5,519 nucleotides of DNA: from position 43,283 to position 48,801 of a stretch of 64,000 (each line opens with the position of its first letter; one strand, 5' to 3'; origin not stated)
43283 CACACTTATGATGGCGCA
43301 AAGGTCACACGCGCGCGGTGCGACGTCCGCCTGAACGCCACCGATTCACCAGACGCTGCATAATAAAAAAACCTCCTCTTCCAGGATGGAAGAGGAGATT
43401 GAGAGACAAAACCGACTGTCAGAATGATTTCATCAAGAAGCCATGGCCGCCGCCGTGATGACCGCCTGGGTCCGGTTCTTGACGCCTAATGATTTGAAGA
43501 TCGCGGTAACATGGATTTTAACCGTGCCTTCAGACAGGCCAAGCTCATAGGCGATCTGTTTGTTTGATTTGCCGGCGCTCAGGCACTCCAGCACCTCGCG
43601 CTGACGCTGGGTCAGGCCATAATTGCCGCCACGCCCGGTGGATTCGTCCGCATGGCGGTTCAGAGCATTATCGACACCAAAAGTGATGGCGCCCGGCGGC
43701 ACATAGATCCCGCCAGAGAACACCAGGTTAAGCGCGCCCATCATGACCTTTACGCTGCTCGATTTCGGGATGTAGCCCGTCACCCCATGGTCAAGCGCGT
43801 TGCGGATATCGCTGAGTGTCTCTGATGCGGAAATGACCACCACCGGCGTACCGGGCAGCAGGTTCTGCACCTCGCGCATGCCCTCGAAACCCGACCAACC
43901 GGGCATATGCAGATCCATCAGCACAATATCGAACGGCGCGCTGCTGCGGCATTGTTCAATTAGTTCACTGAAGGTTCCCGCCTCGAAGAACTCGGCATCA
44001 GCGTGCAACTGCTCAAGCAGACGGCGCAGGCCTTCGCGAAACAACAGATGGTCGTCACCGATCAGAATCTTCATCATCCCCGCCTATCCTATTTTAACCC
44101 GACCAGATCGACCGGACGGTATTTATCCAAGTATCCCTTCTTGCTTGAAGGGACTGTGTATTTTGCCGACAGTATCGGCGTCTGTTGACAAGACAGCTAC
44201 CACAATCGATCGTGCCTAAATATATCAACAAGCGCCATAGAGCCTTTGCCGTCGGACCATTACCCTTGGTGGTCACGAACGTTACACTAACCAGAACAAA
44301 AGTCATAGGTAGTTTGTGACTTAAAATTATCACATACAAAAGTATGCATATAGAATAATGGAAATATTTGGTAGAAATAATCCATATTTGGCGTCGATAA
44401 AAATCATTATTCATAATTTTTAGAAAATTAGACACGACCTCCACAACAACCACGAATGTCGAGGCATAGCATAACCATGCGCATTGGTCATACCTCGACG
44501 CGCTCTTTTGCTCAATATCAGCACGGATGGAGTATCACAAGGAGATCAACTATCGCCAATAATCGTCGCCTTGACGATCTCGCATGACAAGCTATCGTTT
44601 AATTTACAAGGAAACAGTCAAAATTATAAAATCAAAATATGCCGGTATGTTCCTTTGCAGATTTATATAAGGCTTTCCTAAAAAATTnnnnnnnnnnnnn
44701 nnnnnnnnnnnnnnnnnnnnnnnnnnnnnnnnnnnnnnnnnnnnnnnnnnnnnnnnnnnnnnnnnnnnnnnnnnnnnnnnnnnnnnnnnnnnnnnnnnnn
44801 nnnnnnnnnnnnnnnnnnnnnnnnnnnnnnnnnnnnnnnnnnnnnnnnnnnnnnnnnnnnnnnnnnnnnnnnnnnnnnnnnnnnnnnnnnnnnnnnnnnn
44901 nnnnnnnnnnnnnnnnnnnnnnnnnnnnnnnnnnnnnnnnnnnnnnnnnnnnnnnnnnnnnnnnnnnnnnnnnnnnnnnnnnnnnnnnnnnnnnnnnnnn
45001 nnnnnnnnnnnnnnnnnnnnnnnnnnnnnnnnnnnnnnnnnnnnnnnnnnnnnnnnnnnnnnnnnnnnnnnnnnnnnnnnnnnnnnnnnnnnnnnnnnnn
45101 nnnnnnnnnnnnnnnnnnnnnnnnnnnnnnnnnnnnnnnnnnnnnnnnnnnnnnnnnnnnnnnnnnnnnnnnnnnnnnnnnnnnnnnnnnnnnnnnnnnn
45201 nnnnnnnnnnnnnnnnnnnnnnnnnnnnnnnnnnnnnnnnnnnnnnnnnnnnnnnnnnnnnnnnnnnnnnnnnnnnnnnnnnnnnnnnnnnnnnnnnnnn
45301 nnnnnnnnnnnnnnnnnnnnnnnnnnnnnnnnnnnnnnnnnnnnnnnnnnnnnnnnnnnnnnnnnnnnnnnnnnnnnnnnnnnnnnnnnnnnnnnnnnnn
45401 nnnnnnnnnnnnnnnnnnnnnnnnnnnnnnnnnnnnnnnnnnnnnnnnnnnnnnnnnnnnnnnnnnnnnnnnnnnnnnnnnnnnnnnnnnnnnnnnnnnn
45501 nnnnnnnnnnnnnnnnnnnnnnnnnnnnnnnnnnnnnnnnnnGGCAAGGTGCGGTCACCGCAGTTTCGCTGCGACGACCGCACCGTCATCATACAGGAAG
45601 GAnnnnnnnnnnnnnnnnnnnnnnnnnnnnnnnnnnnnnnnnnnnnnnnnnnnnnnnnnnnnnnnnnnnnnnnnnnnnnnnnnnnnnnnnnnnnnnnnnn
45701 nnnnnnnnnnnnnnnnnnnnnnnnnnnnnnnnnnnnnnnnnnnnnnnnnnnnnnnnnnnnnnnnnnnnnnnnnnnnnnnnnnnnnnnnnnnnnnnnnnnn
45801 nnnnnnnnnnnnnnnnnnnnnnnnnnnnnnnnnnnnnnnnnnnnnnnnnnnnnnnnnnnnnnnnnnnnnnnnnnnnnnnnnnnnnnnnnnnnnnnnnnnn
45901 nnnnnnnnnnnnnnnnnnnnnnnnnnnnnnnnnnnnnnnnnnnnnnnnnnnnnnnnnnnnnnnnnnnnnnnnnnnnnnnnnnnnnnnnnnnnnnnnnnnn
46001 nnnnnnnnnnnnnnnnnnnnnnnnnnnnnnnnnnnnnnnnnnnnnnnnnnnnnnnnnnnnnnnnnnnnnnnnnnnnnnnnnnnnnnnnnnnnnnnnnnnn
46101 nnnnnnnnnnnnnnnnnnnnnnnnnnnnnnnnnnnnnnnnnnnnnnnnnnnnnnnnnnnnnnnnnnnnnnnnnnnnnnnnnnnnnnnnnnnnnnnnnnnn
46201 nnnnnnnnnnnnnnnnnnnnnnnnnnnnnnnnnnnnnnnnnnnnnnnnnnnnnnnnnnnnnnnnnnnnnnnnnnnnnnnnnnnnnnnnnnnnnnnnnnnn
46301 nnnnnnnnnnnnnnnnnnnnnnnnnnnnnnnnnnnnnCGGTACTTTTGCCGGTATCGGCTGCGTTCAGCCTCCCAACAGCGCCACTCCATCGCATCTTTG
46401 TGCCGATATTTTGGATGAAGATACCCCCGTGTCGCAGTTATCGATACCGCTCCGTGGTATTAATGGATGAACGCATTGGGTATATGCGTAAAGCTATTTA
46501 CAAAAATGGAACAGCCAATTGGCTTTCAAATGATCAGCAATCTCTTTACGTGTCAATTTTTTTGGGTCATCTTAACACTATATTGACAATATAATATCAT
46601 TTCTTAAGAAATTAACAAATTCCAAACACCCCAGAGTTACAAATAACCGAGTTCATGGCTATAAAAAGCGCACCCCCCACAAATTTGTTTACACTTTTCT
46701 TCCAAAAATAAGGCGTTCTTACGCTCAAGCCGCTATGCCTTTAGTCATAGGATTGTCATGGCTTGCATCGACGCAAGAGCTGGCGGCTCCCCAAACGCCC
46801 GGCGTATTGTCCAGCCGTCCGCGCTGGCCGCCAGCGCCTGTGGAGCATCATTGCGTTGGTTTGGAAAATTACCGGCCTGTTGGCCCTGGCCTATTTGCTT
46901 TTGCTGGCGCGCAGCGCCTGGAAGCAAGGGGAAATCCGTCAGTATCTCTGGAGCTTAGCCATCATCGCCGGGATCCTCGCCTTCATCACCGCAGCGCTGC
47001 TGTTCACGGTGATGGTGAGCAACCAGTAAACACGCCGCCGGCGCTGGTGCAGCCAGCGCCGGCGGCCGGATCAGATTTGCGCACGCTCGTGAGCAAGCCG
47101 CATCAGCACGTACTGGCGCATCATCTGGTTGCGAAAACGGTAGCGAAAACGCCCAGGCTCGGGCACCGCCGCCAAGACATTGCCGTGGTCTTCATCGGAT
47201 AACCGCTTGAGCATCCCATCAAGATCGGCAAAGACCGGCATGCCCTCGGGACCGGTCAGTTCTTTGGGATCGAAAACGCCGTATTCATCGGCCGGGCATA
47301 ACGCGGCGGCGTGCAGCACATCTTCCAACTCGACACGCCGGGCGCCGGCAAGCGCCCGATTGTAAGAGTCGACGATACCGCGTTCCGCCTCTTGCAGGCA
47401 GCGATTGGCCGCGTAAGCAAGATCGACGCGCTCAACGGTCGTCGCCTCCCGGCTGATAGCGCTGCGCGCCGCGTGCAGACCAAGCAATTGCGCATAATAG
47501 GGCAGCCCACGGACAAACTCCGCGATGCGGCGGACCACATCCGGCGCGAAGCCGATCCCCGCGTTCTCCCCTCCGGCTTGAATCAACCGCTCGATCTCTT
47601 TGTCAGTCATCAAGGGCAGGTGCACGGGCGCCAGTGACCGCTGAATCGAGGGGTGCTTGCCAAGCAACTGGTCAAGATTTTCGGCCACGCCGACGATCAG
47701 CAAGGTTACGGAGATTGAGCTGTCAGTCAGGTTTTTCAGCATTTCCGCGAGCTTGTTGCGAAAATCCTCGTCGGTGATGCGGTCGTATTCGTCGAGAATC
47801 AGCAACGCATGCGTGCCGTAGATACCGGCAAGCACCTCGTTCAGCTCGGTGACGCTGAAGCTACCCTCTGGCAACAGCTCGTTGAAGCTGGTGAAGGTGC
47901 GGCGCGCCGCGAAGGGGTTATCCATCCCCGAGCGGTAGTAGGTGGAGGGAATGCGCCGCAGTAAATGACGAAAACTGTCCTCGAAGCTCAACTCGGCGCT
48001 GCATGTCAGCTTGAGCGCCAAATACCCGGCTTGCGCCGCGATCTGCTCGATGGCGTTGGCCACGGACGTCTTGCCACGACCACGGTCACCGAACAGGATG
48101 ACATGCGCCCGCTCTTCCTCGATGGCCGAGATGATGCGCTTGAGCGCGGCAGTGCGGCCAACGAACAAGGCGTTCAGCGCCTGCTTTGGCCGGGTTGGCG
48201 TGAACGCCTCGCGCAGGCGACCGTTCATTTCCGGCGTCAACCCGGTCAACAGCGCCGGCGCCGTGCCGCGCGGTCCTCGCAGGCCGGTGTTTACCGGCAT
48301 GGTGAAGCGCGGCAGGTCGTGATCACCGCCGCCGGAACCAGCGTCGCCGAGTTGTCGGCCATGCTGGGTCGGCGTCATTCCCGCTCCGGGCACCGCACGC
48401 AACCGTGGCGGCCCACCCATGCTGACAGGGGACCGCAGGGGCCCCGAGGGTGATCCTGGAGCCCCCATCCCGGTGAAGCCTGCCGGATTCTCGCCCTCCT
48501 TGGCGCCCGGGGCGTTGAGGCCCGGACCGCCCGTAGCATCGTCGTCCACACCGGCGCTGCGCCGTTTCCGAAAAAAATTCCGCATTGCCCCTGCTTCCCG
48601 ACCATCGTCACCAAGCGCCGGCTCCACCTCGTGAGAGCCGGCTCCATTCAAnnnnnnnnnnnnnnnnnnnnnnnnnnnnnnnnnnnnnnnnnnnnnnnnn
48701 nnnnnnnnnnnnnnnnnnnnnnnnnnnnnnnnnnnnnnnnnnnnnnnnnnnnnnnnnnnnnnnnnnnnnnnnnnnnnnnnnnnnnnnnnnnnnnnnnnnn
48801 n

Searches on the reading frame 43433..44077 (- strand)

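Call 35: search_protein_families(library=pfam, proteins=[window:43433-44077:-], max_evalue=0.001)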
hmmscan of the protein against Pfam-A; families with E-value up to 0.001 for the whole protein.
window:43433-44077:- (214 aa): 4 families
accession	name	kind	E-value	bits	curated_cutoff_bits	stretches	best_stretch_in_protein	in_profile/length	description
PF00196.25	GerE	-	2.1e-21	75.7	23.5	1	155-209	3-57/57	Bacterial regulatory proteins, luxR family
PF00072.30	Response_reg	-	4.5e-20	72.3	30.2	1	4-115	1-109/111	Response regulator receiver domain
PF08281.18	Sigma70_r4_2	-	1.8e-05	24.7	25.7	1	155-192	11-49/54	Sigma-70, region 4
PF04545.22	Sigma70_r4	-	0.00021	21.2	24.1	1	155-196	5-47/50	Sigma-70, region 4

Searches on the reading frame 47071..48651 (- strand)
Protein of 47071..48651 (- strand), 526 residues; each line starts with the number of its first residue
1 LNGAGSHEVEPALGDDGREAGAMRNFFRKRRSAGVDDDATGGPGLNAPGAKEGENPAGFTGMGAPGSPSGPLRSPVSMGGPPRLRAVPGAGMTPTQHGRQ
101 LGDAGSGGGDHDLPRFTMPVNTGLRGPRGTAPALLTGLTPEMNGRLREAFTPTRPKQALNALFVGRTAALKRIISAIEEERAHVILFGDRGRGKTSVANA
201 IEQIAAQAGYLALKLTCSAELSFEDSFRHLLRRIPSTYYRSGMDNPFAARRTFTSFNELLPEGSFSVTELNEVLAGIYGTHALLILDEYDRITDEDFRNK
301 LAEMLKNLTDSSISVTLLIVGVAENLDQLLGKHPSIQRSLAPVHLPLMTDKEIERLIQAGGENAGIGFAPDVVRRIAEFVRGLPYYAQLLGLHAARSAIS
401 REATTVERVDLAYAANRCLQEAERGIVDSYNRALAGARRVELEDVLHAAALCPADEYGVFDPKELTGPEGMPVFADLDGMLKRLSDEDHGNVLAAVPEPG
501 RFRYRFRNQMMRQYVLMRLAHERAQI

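Call 35: search_protein_families(library=pfam, proteins=[window:47071-48651:-], max_evalue=0.001)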
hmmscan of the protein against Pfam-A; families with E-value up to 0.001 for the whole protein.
window:47071-48651:- (526 aa): 6 families
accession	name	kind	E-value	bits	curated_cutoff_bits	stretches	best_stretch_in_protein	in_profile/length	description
PF13401.12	AAA_22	-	6.7e-09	36.6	27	1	180-330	4-130/130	AAA domain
PF20703.3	nSTAND1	-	1.2e-08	35.5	27.1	1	160-380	13-219/379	Novel STAND NTPase 1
PF13191.12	AAA_16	-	6.8e-08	33.6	32.6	1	163-312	2-162/167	AAA ATPase domain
PF00270.35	DEAD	-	0.00016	21.9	26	0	172-309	6-146/167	DEAD/DEAH box helicase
PF25201.1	nSTAND6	-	0.00018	22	27.7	1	165-233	3-70/148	Novel STAND NTPase 6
PF00004.35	AAA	-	0.00068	20.5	21.2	0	184-330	1-115/131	ATPase family associated with various cellular activities (AAA)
